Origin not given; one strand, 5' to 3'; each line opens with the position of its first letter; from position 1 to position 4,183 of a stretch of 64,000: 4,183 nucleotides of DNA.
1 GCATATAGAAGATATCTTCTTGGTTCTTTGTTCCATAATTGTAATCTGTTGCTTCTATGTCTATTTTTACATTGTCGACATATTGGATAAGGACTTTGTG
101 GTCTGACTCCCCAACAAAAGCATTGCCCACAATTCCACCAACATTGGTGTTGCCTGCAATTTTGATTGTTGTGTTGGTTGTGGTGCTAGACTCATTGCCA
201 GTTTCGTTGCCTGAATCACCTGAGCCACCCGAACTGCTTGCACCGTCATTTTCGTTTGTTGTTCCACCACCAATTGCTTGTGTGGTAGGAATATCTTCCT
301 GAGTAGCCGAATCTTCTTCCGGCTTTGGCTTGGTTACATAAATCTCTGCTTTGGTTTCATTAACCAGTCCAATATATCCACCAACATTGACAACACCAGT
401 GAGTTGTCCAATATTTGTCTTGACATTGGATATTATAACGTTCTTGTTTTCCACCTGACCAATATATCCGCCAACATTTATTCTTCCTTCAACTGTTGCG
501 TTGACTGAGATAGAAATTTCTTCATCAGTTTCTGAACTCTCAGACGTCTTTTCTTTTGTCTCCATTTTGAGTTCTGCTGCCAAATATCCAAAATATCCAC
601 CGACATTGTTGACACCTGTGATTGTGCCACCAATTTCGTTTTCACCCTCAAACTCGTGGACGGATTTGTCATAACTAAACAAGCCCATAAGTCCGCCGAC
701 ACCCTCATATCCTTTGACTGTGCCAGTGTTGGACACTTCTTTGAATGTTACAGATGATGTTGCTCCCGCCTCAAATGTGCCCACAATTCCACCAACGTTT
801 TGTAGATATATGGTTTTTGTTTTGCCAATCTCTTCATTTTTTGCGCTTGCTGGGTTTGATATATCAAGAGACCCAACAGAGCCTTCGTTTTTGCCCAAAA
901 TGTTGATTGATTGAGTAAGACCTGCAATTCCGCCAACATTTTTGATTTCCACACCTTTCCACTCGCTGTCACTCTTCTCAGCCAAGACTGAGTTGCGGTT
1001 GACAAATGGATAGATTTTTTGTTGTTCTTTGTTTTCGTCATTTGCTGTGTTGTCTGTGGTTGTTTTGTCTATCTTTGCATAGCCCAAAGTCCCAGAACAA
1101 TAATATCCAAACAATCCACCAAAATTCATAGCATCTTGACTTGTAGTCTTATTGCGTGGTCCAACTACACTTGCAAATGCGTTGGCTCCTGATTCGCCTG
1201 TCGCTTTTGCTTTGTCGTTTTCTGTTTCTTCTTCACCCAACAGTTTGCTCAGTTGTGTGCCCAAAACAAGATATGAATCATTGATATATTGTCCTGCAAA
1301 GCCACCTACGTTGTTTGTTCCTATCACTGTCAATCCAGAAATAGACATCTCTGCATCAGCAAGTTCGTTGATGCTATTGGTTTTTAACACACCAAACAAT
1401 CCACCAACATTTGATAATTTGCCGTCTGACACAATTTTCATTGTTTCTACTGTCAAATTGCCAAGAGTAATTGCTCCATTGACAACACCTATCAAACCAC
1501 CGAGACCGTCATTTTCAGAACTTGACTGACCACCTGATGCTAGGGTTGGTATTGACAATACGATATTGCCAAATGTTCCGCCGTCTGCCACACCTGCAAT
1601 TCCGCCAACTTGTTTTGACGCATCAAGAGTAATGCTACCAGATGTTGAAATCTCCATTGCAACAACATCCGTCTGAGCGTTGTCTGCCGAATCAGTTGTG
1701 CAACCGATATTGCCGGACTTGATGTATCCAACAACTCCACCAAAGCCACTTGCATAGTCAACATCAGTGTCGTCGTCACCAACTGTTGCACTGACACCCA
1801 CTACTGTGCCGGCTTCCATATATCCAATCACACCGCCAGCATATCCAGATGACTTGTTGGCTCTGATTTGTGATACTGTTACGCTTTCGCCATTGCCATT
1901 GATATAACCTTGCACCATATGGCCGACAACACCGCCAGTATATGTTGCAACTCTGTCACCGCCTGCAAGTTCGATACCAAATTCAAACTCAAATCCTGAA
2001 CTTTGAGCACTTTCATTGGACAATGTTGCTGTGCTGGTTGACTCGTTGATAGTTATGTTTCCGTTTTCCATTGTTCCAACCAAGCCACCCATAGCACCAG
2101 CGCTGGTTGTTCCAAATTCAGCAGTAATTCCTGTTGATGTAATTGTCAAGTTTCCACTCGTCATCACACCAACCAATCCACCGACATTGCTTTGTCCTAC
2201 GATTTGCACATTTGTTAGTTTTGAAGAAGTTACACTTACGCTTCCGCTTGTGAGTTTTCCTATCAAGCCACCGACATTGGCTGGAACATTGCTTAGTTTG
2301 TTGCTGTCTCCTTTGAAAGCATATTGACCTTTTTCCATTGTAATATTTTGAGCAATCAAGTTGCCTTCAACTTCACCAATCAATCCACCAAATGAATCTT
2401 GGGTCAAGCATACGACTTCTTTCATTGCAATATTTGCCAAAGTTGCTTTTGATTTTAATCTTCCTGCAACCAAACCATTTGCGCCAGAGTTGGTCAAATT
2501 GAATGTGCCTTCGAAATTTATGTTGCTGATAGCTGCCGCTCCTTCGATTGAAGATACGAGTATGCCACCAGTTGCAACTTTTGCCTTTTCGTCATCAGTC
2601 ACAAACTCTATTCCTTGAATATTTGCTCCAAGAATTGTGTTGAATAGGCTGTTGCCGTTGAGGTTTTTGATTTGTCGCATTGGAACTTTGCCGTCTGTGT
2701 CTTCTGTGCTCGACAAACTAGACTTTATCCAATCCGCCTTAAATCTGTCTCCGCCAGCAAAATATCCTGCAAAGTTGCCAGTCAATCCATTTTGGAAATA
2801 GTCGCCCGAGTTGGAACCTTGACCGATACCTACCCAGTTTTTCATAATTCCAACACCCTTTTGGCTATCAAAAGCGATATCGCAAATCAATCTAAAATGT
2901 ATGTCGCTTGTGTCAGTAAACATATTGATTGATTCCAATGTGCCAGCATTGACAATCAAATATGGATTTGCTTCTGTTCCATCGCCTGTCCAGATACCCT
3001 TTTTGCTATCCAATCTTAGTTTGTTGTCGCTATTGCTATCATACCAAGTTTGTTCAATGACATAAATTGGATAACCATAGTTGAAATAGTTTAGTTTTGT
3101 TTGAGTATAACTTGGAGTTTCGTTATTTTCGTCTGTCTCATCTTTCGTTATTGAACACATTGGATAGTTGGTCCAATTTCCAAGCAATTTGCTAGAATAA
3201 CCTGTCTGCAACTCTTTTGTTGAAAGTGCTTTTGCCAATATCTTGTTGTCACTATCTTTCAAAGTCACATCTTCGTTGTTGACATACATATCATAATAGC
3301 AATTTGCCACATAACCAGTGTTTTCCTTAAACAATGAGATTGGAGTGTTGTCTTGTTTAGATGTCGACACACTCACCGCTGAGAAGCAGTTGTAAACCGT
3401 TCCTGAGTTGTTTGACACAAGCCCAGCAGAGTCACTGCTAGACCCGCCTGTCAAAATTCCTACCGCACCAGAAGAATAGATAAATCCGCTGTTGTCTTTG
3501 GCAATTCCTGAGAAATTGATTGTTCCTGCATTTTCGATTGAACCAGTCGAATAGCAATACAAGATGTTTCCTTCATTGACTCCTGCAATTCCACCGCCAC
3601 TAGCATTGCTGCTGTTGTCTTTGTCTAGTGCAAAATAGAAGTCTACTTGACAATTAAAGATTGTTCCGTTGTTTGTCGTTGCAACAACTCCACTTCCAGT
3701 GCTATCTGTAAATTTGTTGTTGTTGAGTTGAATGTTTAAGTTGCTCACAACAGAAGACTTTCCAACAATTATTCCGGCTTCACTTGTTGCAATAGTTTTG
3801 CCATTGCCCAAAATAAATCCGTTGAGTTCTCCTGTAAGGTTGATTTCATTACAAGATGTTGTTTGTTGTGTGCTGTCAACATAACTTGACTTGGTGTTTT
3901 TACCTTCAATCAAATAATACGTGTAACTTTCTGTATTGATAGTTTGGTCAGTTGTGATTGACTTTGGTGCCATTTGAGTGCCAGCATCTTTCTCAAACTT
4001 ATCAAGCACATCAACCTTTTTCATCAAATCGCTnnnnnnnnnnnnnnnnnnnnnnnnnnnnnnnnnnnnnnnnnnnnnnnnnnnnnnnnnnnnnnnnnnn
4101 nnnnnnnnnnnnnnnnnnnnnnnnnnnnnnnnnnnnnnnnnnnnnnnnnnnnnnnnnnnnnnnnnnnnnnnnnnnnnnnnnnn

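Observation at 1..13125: One three-part module reused eight times across two genes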

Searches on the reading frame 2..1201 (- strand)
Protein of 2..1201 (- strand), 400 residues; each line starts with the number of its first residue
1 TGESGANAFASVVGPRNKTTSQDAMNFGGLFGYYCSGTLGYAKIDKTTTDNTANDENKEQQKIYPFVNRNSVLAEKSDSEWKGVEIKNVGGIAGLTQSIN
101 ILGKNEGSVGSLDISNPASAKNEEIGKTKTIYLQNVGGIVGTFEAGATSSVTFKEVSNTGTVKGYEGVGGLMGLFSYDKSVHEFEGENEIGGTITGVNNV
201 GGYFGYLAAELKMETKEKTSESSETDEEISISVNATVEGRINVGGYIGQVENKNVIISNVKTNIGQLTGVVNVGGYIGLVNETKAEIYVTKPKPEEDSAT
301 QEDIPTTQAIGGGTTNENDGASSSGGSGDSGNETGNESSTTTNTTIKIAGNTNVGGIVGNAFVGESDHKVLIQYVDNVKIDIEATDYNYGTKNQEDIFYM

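Call 32: find_related_loci(query=window:2-1201:-, collection=genome_contigs, flank=10000)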
Query window:2-1201:- (400 aa) in genome_contigs; peptide patterns used: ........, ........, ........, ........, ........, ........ (x = any residue, [..] = any of these).
74 stretches matched a pattern, but none encodes a relative of the query by tblastn (E <= 1e-3).

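Call 43: find_related_loci(query=window:2-1201:-, collection=metagenome_contigs, flank=10000)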
Query window:2-1201:- (400 aa) in metagenome_contigs; peptide patterns used: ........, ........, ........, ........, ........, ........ (x = any residue, [..] = any of these).
247 stretches matched a pattern, but none encodes a relative of the query by tblastn (E <= 1e-3).

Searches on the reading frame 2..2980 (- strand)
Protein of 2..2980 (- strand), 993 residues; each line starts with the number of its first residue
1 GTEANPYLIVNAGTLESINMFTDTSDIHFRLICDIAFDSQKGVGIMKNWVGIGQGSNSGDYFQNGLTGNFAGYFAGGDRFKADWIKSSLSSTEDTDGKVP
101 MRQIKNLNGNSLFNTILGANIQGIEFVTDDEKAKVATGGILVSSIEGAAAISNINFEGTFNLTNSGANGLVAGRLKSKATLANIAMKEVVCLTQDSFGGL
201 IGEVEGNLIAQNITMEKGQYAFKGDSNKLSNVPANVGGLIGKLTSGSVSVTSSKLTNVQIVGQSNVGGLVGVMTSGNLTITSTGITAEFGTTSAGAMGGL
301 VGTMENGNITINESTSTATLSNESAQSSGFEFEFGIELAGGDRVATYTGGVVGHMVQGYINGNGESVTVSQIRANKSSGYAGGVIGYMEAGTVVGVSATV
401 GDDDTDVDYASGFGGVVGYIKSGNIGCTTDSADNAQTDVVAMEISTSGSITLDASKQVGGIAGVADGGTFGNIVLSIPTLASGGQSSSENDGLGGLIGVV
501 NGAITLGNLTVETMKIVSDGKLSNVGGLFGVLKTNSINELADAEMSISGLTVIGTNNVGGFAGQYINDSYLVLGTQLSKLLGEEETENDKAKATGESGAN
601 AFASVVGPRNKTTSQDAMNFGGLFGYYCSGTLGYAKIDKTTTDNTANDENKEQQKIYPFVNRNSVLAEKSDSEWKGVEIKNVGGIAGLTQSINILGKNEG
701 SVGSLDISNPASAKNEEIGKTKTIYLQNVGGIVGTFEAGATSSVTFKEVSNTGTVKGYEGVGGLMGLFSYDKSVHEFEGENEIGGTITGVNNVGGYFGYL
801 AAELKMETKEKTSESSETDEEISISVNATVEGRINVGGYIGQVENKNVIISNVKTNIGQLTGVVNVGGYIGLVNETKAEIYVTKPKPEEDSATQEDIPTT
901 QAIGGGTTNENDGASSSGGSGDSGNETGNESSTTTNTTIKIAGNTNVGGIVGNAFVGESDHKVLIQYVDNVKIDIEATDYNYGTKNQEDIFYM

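Call 8: search_protein_families(library=pfam, proteins=[window:2-2980:-], max_evalue=1)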
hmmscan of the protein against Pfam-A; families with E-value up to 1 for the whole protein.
window:2-2980:- (993 aa): 0 families

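Call 12: search_protein_families(library=ncbifam, proteins=[window:2-2980:-], max_evalue=0.1)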
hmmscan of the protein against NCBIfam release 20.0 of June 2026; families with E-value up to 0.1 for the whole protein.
window:2-2980:- (993 aa): 0 families

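Call 29: find_homologous_proteins(query=window:2-2980:-, max_evalue=0.00001)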
Query window:2-2980:- (993 aa): 1 proteins with E <= 0.00001 among 8000 candidates.
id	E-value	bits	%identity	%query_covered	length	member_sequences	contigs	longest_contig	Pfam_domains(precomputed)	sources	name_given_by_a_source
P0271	5.4e-8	50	25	25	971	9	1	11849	-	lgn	-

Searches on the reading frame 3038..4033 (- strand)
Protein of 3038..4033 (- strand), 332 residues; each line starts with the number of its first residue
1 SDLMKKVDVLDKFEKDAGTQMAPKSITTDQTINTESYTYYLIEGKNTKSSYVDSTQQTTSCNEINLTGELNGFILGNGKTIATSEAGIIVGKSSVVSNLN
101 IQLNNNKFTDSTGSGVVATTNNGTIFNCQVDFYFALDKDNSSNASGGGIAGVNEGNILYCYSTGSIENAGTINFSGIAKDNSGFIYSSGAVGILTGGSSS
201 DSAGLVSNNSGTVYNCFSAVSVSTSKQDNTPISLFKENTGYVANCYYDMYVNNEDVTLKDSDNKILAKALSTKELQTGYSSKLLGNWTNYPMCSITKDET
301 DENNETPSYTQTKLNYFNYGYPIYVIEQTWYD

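Call 8: search_protein_families(library=pfam, proteins=[window:3038-4033:-], max_evalue=1)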
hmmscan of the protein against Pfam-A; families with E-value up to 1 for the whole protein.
window:3038-4033:- (332 aa): 2 families
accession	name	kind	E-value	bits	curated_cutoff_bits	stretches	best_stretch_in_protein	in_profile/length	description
PF07581.17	Glug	-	0.057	14.3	20.5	1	143-166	2-27/28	The GLUG motif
PF15874.10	Il2rg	-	0.15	12.8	27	1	266-310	42-85/92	Putative Interleukin 2 receptor, gamma chain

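Call 12: search_protein_families(library=ncbifam, proteins=[window:3038-4033:-], max_evalue=0.1)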
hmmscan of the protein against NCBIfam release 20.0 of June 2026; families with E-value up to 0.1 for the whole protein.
window:3038-4033:- (332 aa): 0 families
